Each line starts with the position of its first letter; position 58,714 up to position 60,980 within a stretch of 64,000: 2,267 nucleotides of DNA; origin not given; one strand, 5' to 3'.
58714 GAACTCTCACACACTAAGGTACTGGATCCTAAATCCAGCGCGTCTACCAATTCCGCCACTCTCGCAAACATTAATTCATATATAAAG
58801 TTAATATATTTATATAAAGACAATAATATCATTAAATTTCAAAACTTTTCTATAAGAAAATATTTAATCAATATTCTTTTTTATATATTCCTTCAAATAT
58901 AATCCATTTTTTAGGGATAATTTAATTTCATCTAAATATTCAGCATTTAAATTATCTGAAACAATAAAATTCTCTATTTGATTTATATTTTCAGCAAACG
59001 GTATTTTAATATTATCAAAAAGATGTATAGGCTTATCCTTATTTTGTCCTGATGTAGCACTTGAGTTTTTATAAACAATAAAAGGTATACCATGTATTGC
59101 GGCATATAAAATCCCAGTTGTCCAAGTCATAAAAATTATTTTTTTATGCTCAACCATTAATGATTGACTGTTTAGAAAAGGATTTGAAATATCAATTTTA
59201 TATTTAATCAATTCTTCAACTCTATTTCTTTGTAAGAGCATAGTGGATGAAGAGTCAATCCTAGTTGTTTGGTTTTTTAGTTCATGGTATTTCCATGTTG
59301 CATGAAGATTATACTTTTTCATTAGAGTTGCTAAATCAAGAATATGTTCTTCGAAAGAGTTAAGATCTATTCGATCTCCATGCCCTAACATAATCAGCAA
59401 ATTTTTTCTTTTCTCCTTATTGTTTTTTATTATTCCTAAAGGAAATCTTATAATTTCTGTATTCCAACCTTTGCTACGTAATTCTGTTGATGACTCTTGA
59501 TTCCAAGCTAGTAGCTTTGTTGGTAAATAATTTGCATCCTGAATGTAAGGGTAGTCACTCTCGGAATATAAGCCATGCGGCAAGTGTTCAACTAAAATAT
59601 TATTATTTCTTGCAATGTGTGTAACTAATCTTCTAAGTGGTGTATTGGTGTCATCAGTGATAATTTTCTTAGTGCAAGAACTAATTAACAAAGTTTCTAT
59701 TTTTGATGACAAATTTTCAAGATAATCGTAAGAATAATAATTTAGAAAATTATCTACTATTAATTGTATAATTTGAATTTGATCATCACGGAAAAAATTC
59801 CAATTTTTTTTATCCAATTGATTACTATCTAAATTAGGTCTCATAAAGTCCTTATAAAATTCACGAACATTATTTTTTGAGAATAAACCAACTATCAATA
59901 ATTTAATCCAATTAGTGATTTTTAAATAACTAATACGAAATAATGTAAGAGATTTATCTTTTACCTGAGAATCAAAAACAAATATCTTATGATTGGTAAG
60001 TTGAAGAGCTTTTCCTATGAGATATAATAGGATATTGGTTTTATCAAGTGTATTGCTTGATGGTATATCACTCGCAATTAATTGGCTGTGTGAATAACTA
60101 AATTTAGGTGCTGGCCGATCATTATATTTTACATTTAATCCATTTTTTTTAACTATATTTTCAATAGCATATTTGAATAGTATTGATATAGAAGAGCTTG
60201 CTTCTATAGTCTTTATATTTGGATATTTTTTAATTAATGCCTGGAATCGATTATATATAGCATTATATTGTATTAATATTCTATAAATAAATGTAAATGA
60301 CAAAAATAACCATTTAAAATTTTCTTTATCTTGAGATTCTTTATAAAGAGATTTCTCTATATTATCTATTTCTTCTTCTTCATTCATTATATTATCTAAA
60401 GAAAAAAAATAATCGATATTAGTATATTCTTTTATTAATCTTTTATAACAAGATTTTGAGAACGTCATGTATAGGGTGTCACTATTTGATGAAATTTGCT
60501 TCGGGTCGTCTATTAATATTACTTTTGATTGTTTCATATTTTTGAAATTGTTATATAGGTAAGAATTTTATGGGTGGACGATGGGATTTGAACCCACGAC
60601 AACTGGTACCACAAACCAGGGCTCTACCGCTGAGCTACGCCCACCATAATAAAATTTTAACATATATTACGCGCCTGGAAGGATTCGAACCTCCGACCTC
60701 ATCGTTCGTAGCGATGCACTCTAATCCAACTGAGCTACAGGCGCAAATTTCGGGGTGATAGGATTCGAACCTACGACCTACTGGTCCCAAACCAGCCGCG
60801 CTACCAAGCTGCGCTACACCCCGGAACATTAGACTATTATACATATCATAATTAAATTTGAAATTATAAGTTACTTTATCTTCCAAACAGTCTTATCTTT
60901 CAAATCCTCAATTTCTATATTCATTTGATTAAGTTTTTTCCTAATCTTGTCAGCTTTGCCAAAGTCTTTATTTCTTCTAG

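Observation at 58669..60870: Orphan 557-aa glycosyltransferase-like protein flanked by tRNA-Leu and a tRNA Pro-Arg-His cluster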

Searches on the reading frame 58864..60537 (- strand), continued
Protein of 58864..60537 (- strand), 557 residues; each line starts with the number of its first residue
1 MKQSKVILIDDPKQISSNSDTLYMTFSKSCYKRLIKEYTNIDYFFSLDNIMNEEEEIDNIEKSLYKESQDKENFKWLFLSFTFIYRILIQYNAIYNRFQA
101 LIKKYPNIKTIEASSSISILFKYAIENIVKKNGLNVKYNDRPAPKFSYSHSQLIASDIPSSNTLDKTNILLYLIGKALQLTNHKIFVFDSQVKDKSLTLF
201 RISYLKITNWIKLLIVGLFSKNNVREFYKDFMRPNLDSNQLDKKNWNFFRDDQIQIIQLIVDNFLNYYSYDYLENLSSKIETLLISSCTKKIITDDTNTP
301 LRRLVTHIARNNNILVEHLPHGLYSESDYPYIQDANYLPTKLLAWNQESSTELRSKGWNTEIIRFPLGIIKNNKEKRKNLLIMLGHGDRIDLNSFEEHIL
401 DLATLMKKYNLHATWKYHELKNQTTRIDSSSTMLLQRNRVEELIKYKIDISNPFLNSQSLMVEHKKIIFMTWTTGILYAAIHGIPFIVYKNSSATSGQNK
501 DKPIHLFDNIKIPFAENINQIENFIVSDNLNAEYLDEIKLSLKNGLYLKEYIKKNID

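Call 104: fold_search(model_id=the predicted structure, library=viral)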
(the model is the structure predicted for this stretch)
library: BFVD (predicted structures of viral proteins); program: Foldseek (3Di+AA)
matches with E <= 10: 950; with E <= 0.001: 37
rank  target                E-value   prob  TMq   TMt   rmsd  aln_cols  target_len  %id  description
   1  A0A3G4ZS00            1.6e-06  1.00  0.28  0.47   8.7       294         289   14  Glycosyltransferase [Dasosvirus sp.]
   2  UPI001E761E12         3.4e-06  1.00  0.32  0.40   6.5       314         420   10  (no name look-up for this kind of identifier)
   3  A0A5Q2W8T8            4.7e-06  1.00  0.26  0.43   9.3       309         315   12  (no name in the UniProt tables at hand)
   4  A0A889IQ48            5.8e-06  1.00  0.30  0.42   7.7       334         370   12  (no name in the UniProt tables at hand)
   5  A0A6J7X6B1            1.2e-05  1.00  0.30  0.45   6.4       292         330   12  Uncharacterized protein [uncultured Caudovirales phage]
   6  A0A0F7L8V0            2.1e-05  1.00  0.28  0.37   8.6       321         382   12  Glycosyl transferase [uncultured marine virus]
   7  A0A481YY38            2.3e-05  1.00  0.35  0.27  18.5       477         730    9  Glycosyl transferase [Marseillevirus LCMAC202]
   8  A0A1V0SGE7            2.7e-05  0.99  0.28  0.27  22.4       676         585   12  Cytidylyltransferase [Hokovirus HKV1]
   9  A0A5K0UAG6            3.7e-05  0.99  0.29  0.21  34.7       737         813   12  Glycosyltransferase [Yasminevirus sp. GU-2018]
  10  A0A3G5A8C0            4.4e-05  1.00  0.26  0.32   9.7       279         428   14  Glycosyltransferase family 1 protein [Hyperionvirus sp.]
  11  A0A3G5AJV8            4.9e-05  1.00  0.31  0.36  23.0       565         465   11  Glycosyltransferase family 1 protein [Solumvirus sp.]
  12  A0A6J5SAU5            5.4e-05  1.00  0.29  0.47   6.5       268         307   13  Uncharacterized protein [uncultured Caudovirales phage]
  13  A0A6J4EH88            5.4e-05  1.00  0.30  0.42  18.4       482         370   10  (no name in the UniProt tables at hand)
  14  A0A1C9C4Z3            7.1e-05  1.00  0.28  0.24   8.3       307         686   13  Putative glycosyltransferase [Heterosigma akashiwo virus 01]
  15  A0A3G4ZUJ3            8.9e-05  1.00  0.32  0.27  17.1       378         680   12  Glycosyltransferase [Edafosvirus sp.]
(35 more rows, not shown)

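Call 112: search_protein_families(library=ncbifam, proteins=[P0033, P0039, P0042, P0045, P0056, P0060, P0065, P0068, P0072, P0079], max_evalue=1)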
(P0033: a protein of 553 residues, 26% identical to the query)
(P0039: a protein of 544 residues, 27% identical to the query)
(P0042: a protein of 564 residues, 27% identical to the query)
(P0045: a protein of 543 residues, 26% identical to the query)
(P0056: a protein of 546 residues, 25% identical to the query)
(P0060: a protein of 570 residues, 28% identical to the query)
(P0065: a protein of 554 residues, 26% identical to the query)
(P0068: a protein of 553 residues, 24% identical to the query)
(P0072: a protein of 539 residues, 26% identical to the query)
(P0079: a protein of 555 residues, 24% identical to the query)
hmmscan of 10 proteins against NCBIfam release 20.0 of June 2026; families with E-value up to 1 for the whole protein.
P0033 (553 aa): 0 families

P0039 (544 aa): 0 families

P0042 (564 aa): 0 families

P0045 (543 aa): 1 family
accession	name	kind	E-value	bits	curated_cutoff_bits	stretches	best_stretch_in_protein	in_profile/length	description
TIGR04326.1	O_ant_LIC13510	subfamily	0.011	14.2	250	1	403-497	467-552/602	TIGR04326 family surface carbohydrate biosynthesis protein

P0056 (546 aa): 0 families

P0060 (570 aa): 0 families

P0065 (554 aa): 2 families
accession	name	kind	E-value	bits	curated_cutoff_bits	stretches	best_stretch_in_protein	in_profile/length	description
NF041502.1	integrase_1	equivalog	0.028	13.2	350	1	233-307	14-82/484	site-specific integrase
NF040852.1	nitrile_Arch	equivalog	0.037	13.2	500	1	354-393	161-204/262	nitrilase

P0068 (553 aa): 0 families

P0072 (539 aa): 1 family
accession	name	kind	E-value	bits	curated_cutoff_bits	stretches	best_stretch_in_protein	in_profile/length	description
NF038395.1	nocathioamide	subfamily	0.23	11.3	30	0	242-257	12-27/49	nocathioamide family RiPP precursor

P0079 (555 aa): 0 families

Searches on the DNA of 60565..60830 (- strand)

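Call 107: search_dna_similar(query=window:60565-60830:-, collection=ecoli_genomes, mode=distant, max_rows=3)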
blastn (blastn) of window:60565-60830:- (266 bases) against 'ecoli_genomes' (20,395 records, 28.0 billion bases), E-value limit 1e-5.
Records with a match: 5427; places in all: 11156; records where one place covers at least 80% of the query: 0.
Genomes with a match: 5426 of 5426; with a place that covers at least 80% of the query: 0. Places per genome that has any: lowest 1, median 2, highest 5. On chromosomes: 11155 places; on plasmids: 1.
Best place of each record, by identity: 80-90% 5426; 60-80% 1.
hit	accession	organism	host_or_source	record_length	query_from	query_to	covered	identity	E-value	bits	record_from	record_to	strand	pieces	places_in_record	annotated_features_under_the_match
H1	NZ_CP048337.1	Escherichia coli strain 142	environment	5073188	5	259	63%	83.6%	2e-16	178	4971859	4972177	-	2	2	tRNA-Leu | tRNA-Pro | tRNA-His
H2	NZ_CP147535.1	Escherichia coli strain GN03551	Homo sapiens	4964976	1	259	61%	84.8%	1e-17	179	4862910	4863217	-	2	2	tRNA-Leu | tRNA-Pro | tRNA-His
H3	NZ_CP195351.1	Escherichia coli strain 24AR0357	Homo sapiens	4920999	1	259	61%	84.8%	1e-17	179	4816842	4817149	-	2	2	tRNA-Leu | tRNA-Pro | tRNA-His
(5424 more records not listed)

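Call 108: get_annotated_region(hit=H2, flank=1500)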
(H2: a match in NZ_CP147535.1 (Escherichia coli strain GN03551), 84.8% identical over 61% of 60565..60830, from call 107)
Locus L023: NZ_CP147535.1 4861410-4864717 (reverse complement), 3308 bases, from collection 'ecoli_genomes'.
description: Escherichia coli strain GN03551 chromosome, complete genome
organism: Escherichia coli strain GN03551 (NCBI taxid 562)
replicon: chromosome; assembly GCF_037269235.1
host: Homo sapiens; source: bloodstream; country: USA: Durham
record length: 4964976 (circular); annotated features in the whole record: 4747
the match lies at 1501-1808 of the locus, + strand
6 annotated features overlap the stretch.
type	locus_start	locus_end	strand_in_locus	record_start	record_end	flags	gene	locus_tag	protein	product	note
CDS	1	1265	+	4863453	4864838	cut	thrP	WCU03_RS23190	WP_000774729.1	bifunctional threonine/serine APC transporter ThrP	-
tRNA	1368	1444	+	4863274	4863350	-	-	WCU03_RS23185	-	tRNA-Arg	-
tRNA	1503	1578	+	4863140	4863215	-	-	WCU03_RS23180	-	tRNA-His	-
tRNA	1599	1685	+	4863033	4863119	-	-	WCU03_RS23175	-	tRNA-Leu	-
tRNA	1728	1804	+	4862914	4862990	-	-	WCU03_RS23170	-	tRNA-Pro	-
CDS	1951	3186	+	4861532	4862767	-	aslB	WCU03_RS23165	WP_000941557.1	anaerobic sulfatase maturase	-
